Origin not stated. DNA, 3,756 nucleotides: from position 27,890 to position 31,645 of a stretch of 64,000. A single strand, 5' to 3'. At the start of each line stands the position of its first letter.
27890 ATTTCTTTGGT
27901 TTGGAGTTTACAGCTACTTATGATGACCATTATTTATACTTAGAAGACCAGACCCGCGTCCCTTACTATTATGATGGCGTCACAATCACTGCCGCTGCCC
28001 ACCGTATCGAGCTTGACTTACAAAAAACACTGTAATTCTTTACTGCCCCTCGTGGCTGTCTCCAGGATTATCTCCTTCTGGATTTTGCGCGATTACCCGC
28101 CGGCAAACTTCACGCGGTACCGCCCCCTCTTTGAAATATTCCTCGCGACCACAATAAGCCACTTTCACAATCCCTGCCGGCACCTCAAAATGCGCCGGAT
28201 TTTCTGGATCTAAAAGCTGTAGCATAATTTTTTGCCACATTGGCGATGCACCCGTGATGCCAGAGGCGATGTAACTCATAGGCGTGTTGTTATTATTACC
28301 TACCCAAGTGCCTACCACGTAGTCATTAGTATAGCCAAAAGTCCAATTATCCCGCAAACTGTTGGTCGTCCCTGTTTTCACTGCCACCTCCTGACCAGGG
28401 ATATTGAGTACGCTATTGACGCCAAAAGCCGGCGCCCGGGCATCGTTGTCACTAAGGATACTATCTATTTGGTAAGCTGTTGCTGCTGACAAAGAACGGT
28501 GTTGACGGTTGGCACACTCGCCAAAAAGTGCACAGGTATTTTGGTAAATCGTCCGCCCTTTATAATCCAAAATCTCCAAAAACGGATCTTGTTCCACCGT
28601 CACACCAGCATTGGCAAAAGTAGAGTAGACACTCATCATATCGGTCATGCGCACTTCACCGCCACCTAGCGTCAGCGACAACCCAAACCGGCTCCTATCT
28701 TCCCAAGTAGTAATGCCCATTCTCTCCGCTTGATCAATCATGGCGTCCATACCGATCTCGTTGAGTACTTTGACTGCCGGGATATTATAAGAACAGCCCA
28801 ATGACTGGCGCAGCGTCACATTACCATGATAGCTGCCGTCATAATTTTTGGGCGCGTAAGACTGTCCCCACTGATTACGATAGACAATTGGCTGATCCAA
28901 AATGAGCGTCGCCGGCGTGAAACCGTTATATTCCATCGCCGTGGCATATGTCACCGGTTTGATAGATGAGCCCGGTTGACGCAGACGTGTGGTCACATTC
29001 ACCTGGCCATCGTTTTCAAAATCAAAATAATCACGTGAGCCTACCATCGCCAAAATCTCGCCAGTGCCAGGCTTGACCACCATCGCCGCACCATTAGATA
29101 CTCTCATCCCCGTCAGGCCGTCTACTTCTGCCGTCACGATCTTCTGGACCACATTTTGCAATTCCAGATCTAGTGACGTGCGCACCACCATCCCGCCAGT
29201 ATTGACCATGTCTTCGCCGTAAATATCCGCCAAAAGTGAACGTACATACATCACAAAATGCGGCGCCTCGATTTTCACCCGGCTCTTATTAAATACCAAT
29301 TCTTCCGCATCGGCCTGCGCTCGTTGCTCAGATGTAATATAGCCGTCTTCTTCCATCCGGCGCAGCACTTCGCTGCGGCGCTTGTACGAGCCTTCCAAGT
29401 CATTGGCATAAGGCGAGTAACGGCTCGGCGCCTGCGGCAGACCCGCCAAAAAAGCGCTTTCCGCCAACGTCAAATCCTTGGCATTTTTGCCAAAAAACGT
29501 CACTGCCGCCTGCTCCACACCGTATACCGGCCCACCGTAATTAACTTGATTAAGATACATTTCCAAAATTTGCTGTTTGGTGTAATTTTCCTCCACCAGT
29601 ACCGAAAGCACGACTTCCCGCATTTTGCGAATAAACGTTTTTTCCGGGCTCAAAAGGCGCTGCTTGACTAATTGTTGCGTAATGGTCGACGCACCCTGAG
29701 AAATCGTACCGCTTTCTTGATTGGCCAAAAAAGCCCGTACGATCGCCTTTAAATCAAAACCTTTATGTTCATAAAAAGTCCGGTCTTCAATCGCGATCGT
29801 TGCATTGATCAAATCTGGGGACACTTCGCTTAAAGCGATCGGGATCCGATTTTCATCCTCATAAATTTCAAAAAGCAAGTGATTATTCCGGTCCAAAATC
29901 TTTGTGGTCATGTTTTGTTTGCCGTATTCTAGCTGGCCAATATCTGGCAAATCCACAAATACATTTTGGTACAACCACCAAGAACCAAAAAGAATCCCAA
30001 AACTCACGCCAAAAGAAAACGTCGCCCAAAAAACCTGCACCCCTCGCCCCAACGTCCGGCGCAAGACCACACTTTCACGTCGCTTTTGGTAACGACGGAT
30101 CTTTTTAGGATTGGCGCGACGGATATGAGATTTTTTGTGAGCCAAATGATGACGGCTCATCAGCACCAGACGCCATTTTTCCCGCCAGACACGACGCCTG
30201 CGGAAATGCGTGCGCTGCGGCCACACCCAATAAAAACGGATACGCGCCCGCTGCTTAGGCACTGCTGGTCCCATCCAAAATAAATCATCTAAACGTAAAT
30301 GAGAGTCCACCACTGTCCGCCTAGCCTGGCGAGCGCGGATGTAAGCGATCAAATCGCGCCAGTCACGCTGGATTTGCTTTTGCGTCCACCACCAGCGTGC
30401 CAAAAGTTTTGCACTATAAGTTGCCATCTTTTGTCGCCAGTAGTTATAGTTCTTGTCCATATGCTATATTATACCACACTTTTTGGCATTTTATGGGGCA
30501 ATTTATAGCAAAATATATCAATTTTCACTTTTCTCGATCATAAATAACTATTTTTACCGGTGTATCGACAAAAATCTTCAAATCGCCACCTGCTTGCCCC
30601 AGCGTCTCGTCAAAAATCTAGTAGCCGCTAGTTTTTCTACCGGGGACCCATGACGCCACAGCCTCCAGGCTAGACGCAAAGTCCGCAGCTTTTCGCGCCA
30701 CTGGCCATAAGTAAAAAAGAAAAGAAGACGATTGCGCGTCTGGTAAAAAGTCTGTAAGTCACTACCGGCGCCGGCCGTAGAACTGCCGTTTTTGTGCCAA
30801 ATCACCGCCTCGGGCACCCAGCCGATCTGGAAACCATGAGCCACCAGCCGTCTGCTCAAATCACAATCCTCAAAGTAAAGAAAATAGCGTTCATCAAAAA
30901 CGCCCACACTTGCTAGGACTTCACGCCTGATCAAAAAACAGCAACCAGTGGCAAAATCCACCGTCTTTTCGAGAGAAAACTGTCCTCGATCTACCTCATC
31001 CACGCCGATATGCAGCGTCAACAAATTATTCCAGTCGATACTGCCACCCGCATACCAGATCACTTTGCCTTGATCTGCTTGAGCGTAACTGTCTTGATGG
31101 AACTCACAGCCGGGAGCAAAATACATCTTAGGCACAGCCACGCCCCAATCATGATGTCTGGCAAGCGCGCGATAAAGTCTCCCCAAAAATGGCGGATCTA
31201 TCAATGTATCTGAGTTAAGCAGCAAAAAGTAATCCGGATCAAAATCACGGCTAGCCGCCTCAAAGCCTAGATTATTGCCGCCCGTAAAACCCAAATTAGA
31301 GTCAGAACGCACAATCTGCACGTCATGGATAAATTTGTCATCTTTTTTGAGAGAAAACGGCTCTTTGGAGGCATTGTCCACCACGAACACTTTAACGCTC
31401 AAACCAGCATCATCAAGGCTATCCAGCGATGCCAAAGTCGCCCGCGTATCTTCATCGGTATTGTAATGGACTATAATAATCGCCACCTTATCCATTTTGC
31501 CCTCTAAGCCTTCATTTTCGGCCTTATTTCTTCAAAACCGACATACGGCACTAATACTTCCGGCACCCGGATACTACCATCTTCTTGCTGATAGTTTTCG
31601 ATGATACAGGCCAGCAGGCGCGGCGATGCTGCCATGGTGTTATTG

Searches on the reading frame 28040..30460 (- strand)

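Call 35: search_protein_families(library=pfam, proteins=[window:28040-30460:-], max_evalue=0.001)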
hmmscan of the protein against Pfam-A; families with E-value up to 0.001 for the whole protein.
window:28040-30460:- (806 aa): 2 families
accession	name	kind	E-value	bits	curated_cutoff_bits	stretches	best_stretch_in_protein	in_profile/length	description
PF00912.28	Transgly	-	1.7e-62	210.4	27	1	195-369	4-177/178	Transglycosylase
PF00905.27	Transpeptidase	-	2.2e-21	76.8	22.1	1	457-722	1-264/299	Penicillin binding protein transpeptidase domain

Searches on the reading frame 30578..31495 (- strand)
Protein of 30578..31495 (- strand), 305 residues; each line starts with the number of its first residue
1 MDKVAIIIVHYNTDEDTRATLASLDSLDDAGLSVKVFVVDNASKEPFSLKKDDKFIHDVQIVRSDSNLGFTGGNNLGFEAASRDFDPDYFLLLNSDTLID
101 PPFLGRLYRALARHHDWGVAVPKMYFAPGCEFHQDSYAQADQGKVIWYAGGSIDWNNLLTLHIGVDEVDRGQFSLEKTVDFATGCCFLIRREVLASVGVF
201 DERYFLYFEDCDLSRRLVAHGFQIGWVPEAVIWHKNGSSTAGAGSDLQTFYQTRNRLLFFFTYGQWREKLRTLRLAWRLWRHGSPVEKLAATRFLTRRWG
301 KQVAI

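Call 35: search_protein_families(library=pfam, proteins=[window:30578-31495:-], max_evalue=0.001)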
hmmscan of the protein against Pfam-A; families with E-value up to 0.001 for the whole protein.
window:30578-31495:- (305 aa): 3 families
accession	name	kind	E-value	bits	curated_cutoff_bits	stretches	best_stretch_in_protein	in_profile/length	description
PF13641.12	Glyco_tranf_2_3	-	1.8e-18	67.8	27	1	4-241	3-218/230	Glycosyltransferase like family 2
PF00535.33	Glycos_transf_2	-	8e-15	55.6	23.3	1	6-196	2-166/168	Glycosyl transferase family 2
PF13632.12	Glyco_trans_2_3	-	1.9e-11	44.6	27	1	121-285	11-169/198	Glycosyl transferase family group 2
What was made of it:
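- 30578..31495 (-): A rhamnosyltransferase/GlfT1-like GT2 (305 aa). In many related genomes its ortholog lies just upstream of g6 inside the cluster. Here it is displaced about 22 kb and sits next to a class A PBP. Pfam in call 35.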

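Call 83: search_protein_families(library=ncbifam, proteins=[window:30578-31492:-], max_evalue=0.001)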
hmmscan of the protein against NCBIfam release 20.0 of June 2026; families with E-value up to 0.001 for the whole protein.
window:30578-31492:- (304 aa): 9 families
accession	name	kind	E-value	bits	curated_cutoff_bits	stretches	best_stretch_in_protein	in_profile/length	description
TIGR03965.1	mycofact_glyco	equivalog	4.6e-17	62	280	2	2-100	75-169/467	mycofactocin biosynthesis glycosyltransferase MftF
TIGR01556.1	rhamnosyltran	subfamily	1.3e-13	50.8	200.55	2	173-239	142-206/281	rhamnosyltransferase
NF050113.1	gal_furan_GlfT1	equivalog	2e-07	30.6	330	1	187-250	160-225/290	galactofuranosyltransferase GlfT1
NF041875.1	EPS_EpsD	equivalog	2.8e-07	30.2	370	1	178-236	153-209/325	exopolysaccharide biosynthesis glycosyltransferase EpsD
TIGR04283.1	glyco_like_mftF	equivalog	1.6e-06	27.8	182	0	185-231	140-183/221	TIGR04283 family arsenosugar biosynthesis glycosyltransferase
TIGR03937.1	PgaC_IcaA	equivalog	1.8e-06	27.2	422.3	0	177-232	196-249/407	poly-beta-1,6-N-acetyl-D-glucosamine synthase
NF045692.1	OglycostaseCruG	equivalog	3.5e-05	22.9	600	1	180-227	202-249/386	2'-O-glycosyltransferase CruG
TIGR04242.1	nodulat_NodC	equivalog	0.00065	18.8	550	0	2-109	49-155/395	chitooligosaccharide synthase NodC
NF038299.1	EPS_HpsN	equivalog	0.00081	18.4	425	0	3-247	3-232/317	hormogonium polysaccharide biosynthesis glycosyltransferase HpsN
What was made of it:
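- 30578..31495 (-): NCBIfam gives rhamnosyltransferase TIGR01556 at E 1e-13 and GlfT1 at 2e-7 (call 83).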
